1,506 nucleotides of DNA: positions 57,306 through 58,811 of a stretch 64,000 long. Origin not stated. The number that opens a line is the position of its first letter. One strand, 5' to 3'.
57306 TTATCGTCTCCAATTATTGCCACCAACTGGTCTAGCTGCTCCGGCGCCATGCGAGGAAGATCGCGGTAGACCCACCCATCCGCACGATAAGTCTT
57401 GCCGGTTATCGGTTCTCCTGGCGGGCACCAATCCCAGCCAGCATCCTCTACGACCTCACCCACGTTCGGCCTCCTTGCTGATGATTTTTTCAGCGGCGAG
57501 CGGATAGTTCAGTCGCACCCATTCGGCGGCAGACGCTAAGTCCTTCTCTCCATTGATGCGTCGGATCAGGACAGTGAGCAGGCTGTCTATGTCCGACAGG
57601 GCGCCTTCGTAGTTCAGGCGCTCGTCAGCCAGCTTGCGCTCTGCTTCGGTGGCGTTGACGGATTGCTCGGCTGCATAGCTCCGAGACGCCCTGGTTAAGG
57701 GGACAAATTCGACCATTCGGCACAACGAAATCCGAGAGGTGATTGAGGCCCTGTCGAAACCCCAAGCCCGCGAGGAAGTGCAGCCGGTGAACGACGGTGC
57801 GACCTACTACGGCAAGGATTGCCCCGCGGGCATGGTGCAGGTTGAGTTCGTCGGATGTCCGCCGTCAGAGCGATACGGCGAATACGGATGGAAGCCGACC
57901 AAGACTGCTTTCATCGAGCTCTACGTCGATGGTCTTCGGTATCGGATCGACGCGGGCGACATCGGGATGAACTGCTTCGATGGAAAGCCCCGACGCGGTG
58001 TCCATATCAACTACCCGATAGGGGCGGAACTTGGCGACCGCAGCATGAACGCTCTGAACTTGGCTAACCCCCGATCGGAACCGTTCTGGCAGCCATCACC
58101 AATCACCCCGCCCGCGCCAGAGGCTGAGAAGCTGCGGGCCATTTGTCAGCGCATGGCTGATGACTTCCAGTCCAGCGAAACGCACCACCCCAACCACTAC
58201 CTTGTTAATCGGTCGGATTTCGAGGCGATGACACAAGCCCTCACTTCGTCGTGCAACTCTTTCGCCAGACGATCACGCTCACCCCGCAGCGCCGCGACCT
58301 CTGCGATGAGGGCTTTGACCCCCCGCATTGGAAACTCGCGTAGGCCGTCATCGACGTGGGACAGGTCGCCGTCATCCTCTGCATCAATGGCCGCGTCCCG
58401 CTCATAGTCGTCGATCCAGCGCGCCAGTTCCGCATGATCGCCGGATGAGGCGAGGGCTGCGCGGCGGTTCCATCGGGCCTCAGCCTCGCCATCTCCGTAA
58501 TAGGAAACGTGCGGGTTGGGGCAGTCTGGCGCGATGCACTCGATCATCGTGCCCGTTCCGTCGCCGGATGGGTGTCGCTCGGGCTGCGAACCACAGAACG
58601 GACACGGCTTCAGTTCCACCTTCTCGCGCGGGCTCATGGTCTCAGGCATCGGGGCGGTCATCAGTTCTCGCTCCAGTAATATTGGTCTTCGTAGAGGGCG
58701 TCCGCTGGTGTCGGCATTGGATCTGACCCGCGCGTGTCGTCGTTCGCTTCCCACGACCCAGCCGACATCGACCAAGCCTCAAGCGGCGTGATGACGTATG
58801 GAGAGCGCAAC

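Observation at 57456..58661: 513-bp segment between imperfect inverted repeats; flipping it restores a single 401-aa early gene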

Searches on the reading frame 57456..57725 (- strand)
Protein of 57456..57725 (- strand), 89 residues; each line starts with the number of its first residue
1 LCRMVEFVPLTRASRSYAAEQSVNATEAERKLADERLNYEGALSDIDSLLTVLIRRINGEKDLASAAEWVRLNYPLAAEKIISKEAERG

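Call 4: search_protein_families(library=pfam, proteins=[window:57456-57725:-], max_evalue=1)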
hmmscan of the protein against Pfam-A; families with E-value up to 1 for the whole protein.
window:57456-57725:- (89 aa): 0 families

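Call 62: search_protein_families(library=phrogs, proteins=[window:57456-57716:-], max_evalue=0.01)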
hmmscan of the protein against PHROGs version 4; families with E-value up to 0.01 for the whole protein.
window:57456-57716:- (86 aa): 0 families

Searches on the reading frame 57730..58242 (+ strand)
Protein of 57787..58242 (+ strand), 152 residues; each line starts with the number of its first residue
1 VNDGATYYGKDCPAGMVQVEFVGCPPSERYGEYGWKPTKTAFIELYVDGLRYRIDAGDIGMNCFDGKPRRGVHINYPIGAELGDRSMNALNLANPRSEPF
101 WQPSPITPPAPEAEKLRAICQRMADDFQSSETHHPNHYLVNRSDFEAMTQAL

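Call 46: predict_structure(alignment_id=A1)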
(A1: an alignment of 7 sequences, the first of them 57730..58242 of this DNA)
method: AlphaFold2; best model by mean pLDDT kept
length: 171 residues; sequences in the alignment: 7
mean_pLDDT: 50.6   pTM: 0.28
mean pLDDT of the five models: 50.6, 50.2, 48.7, 46.3, 46.1
residues with pLDDT >= 90: 0; 70-90: 7; 50-70: 82; < 50: 82
segments of 3 or more residues with pLDDT < 50: 1-27, 34-36, 49-58, 77-89, 116-128, 152-158
pLDDT, mean of each block of 10 residues (from residue 1): 37 35 47 52 52 44 59 54 48 54 51 47 44 67 63 49 59 47
secondary structure, 60 per line:
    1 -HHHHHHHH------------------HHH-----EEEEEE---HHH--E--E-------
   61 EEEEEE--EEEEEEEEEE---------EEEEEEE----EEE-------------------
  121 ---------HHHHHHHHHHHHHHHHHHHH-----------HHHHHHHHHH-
elements in order: H2-9 E36-41 E61-66 E69-78 E88-94 E99-101 H130-149 H161-170

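Call 62: search_protein_families(library=phrogs, proteins=[window:57787-58242:+], max_evalue=0.01)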
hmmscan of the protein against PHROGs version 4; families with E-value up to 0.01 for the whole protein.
window:57787-58242:+ (152 aa): 0 families

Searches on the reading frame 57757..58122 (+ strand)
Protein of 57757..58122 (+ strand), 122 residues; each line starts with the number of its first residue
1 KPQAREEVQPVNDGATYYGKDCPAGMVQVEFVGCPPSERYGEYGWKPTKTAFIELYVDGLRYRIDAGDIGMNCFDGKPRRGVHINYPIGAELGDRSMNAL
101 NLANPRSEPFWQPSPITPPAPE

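Call 56: search_protein_representatives(alignment_id=A2)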
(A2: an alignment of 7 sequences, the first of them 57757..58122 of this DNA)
Query: 7 sequences, 121 profile positions. Proteins with E-value up to 0.001 (for the whole library): 74; up to 1e-10: 65; up to 1e-30: 22. The best 74 are listed.
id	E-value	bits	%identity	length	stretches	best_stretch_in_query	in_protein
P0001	8.6e-61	219.4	-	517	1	1-120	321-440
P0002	6.1e-59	213.4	-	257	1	6-120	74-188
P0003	5.5e-57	207.1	-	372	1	7-119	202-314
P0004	1.9e-53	195.7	-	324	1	3-120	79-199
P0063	9.9e-40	151.4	-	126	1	15-109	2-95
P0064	2.1e-37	143.9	-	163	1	7-103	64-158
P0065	4.4e-36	139.7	-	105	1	10-105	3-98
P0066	9.4e-36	138.6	-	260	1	11-112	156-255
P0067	9.8e-35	135.3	-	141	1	9-107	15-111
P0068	8.0e-34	132.3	-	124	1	11-105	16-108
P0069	2.4e-33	130.8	-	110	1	10-104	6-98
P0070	3.6e-33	130.2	-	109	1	6-105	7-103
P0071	6.7e-33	129.4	-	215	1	12-103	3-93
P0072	9.8e-33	128.8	-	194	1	13-103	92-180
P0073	3.2e-32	127.2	-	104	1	12-101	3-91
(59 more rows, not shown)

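Call 62: search_protein_families(library=phrogs, proteins=[P0065, P0063, P0070], max_evalue=0.01)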
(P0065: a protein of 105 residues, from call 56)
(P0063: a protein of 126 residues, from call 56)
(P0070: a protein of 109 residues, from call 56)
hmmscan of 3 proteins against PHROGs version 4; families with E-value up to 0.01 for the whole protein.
P0065 (105 aa): 0 families

P0063 (126 aa): 0 families

P0070 (109 aa): 0 families

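Call 63: search_protein_families(library=pfam, proteins=[P0065, P0063, P0070], max_evalue=0.01)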
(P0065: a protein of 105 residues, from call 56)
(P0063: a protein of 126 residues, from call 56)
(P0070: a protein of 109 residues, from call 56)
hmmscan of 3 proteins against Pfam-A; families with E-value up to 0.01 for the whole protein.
P0065 (105 aa): 0 families

P0063 (126 aa): 0 families

P0070 (109 aa): 0 families

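Call 64: predict_structure(alignment_id=A3)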
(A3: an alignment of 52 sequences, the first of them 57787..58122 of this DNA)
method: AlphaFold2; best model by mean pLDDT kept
length: 112 residues; sequences in the alignment: 52
mean_pLDDT: 92.7   pTM: 0.77
mean pLDDT of the five models: 92.7, 92.4, 92.3, 91.9, 91.8
residues with pLDDT >= 90: 97; 70-90: 9; 50-70: 5; < 50: 1
segments of 3 or more residues with pLDDT < 50: none
pLDDT, mean of each block of 10 residues (from residue 1): 67 95 96 96 97 98 97 97 93 94 90 91
secondary structure, 60 per line:
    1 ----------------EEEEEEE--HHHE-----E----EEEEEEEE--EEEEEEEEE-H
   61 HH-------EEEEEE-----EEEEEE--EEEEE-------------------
elements in order: E17-23 E40-47 E50-58 E70-75 E81-86 E89-93

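Call 66: fold_search(model_id=the predicted structure, library=pdb)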
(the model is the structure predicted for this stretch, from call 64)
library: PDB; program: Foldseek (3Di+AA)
matches with E <= 10: 134; with E <= 0.001: 0
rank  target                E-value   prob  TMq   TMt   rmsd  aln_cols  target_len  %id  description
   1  7jta_A                1.3e+00  0.12  0.19  0.35  10.4        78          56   23  Crystal structure of a putative nuclease with anti-Cas9 activity from an uncultured Clostridia bacterium (released 2021-09-22)
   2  4r80_A                1.4e+00  0.09  0.17  0.23   8.1        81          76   15  Crystal Structure of a De Novo Designed Beta Sheet Protein, Cystatin Fold, Northeast Structural Genomics Consortium (N (released 2014-09-24)
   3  9p8l_C                1.9e+00  0.11  0.24  0.31  13.8        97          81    9  Structure of Lockin in complex with 3'cADPR (released 2025-07-30)
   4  5ezu_A                2.1e+00  0.33  0.23  0.33   3.4        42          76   10  Crystal structure of the N-terminal domain of vaccinia virus immunomodulator A46 in complex with myristic acid. (released 2016-11-30)
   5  1lwh_A                2.1e+00  0.28  0.28  0.08   4.6        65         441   14  CRYSTAL STRUCTURE OF T. MARITIMA 4-ALPHA-GLUCANOTRANSFERASE (released 2002-07-03)
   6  9p8l_B                2.4e+00  0.07  0.20  0.22  13.8        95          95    9  Structure of Lockin in complex with 3'cADPR (released 2025-07-30)
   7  2i52_D                2.9e+00  0.20  0.31  0.30   7.1        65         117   15  Crystal structure of protein PTO0218 from Picrophilus torridus, Pfam DUF372 (released 2006-09-12)
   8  5o3w_C                2.9e+00  0.20  0.27  0.05  10.8        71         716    7  Structural characterization of the fast and promiscuous macrocyclase from plant - PCY1-S562A bound to Presegetalin A1 (released 2018-02-07)
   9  4fgi_H                2.9e+00  0.13  0.21  0.16   7.8        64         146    9  Structure of the effector - immunity system Tse1 / Tsi1 from Pseudomonas aeruginosa (released 2012-06-20)
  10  9p8l_A                2.9e+00  0.06  0.20  0.23  13.8        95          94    8  Structure of Lockin in complex with 3'cADPR (released 2025-07-30)
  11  7ui9_a                3.2e+00  0.08  0.25  0.09  10.0        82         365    8  Core Mediator-PICearly (Copy A) (released 2023-02-15)
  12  6a27_A                3.4e+00  0.11  0.23  0.14   7.3        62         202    6  Crystal structure of PprA W183R mutant form 1 (released 2018-12-26)
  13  4ex4_B                3.4e+00  0.11  0.19  0.04   5.8        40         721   18  The Structure of GlcB from Mycobacterium leprae (released 2012-05-23)
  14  3nol                  3.4e+00  0.08  0.19  0.10  13.2        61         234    8  Crystal structure of Zymomonas mobilis Glutaminyl Cyclase (trigonal form) (released 2010-11-03)
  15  1vlr_B                3.4e+00  0.06  0.22  0.10  12.3        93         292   13  Crystal structure of mRNA decapping enzyme (DcpS) from Mus musculus at 1.83 A resolution (released 2004-08-24)
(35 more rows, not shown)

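Call 68: fold_search(model_id=the predicted structure, library=viral)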
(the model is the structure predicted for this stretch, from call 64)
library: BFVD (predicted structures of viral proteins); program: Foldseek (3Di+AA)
matches with E <= 10: 435; with E <= 0.001: 0
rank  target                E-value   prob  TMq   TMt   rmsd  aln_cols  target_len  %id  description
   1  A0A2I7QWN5            2.9e-01  0.35  0.25  0.28  13.5        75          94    9  (no name in the UniProt tables at hand)
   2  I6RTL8                3.4e-01  0.35  0.23  0.31  11.1        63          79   13  (no name in the UniProt tables at hand)
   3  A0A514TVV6            5.5e-01  0.21  0.21  0.18   8.4        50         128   10  Uncharacterized protein [Aeromonas phage D3]
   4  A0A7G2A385            5.5e-01  0.21  0.26  0.18   9.8        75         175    5  RNA-dependent RNA polymerase (Fragment) [Common oak ringspot-associated virus]
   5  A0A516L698            6.5e-01  0.63  0.24  0.31   5.5        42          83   19  (no name in the UniProt tables at hand)
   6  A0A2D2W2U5            6.5e-01  0.23  0.26  0.30  13.5        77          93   10  Uncharacterized protein [Stenotrophomonas phage vB_SmaS_DLP_5]
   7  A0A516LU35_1          6.9e-01  0.33  0.25  0.04  11.7        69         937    6  (no name in the UniProt tables at hand)
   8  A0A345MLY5            6.9e-01  0.09  0.21  0.20  20.8       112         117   16  (no name in the UniProt tables at hand)
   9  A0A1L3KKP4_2          7.3e-01  0.06  0.17  0.03  17.8       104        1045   14  (no name in the UniProt tables at hand)
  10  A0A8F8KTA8            8.2e-01  0.18  0.21  0.14  11.7        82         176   12  Uncharacterized protein [Clandestinovirus]
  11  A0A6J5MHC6            8.7e-01  0.18  0.24  0.27   7.0        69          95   12  Uncharacterized protein [uncultured Caudovirales phage]
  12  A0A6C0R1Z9            8.7e-01  0.15  0.24  0.08  13.4        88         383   15  DUF7275 domain-containing protein [Alteromonas phage vB_AmeM_PT11-V22]
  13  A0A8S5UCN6            1.0e+00  0.54  0.33  0.33   5.5        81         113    7  Uncharacterized protein [Siphoviridae sp. ctgN495]
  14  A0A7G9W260            1.1e+00  0.33  0.37  0.37   8.8        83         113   16  Uncharacterized protein [Arthrobacter phage Tweety19]
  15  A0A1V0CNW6            1.1e+00  0.16  0.23  0.17   8.5        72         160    7  (no name in the UniProt tables at hand)
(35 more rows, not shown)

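Call 69: find_encoding_contigs(protein=P0063, flank=4000, max_places=3)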
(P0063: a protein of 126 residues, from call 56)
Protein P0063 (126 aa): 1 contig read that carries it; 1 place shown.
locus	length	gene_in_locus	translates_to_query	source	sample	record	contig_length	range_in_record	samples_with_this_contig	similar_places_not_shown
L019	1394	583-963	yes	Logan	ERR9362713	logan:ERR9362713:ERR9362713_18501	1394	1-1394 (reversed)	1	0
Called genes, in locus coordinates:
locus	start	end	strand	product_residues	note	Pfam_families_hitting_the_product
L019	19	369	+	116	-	-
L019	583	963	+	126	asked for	-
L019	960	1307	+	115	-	-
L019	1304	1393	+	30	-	?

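Call 71: find_related_loci(query=A2, collection=genome_contigs, flank=3000)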
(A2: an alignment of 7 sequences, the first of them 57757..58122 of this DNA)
Query A2 (122 aa) in genome_contigs; peptide patterns used: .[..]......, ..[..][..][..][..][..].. (x = any residue, [..] = any of these).
114 stretches matched a pattern; 1 encode a relative of the query (tblastn E <= 1e-3); 1 distinct loci.
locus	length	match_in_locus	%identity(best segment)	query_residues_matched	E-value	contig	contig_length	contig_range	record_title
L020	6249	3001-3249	47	18-103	7e-23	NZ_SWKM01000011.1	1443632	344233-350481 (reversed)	Marinobacter alexandrii strain LZ-8 NODE_1, whole genome shotgun sequence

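Call 72: find_related_loci(query=A2, collection=metagenome_contigs, flank=3000)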
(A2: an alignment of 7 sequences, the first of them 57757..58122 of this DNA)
Query A2 (122 aa) in metagenome_contigs; peptide patterns used: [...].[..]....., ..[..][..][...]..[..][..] (x = any residue, [..] = any of these).
324 stretches matched a pattern; 7 encode a relative of the query (tblastn E <= 1e-3); 7 distinct loci.
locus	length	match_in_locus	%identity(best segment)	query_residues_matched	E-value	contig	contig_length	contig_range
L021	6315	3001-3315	81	13-117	2e-60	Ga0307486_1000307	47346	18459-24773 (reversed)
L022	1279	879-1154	53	8-102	3e-31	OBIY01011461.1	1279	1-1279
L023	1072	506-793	49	7-102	2e-29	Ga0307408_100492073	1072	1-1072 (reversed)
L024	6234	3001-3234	56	17-100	6e-29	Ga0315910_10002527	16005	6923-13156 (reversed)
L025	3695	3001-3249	56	17-102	1e-28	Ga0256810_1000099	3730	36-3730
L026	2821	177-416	54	18-100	8e-27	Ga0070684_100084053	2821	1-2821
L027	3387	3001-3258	47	15-102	5e-24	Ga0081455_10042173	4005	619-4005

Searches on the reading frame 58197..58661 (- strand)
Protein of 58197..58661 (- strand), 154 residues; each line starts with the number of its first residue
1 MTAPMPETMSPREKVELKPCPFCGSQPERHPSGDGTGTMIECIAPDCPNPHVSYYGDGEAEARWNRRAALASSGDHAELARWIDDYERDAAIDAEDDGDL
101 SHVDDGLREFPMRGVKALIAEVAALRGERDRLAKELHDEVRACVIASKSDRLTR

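Call 4: search_protein_families(library=pfam, proteins=[window:58197-58661:-], max_evalue=1)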
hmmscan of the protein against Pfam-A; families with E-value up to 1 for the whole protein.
window:58197-58661:- (154 aa): 2 families
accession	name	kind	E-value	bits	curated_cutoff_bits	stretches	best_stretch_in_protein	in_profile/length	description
PF14354.12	Lar_restr_allev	-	1.8e-07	31.7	28.6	1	16-68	2-58/58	Restriction alleviation protein Lar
PF07730.19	HisKA_3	-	0.036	15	24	1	128-140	1-13/68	Histidine kinase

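Call 32: find_encoding_contigs(protein=window:58197-58661:-, flank=10000, max_places=1)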
Protein window:58197-58661:- (154 aa): 4 contigs read that carry it; 1 place shown.
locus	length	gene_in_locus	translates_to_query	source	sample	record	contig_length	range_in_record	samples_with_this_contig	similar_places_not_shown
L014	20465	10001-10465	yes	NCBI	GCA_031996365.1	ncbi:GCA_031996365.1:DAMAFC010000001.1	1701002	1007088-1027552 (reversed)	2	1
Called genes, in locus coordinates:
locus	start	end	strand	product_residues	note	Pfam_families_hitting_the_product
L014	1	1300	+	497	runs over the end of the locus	PF02934:GatB_N, PF02637:GatB_Yqey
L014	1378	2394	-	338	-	-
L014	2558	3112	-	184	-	-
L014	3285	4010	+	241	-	PF02798:GST_N, PF13409:GST_N_2, PF13417:GST_N_3, PF00043:GST_C (weak), PF13410:GST_C_2 (weak)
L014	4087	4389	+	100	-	-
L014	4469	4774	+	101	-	PF04800:NDUS4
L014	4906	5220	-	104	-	-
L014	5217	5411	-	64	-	-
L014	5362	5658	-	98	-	-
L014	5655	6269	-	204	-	PF01471:PG_binding_1 (faint)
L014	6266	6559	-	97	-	-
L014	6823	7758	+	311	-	PF13489:Methyltransf_23, PF08241:Methyltransf_11, PF08242:Methyltransf_12 (faint)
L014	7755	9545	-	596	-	PF12219:End_tail_spike (weak)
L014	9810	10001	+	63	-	-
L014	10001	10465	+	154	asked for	PF14354:Lar_restr_allev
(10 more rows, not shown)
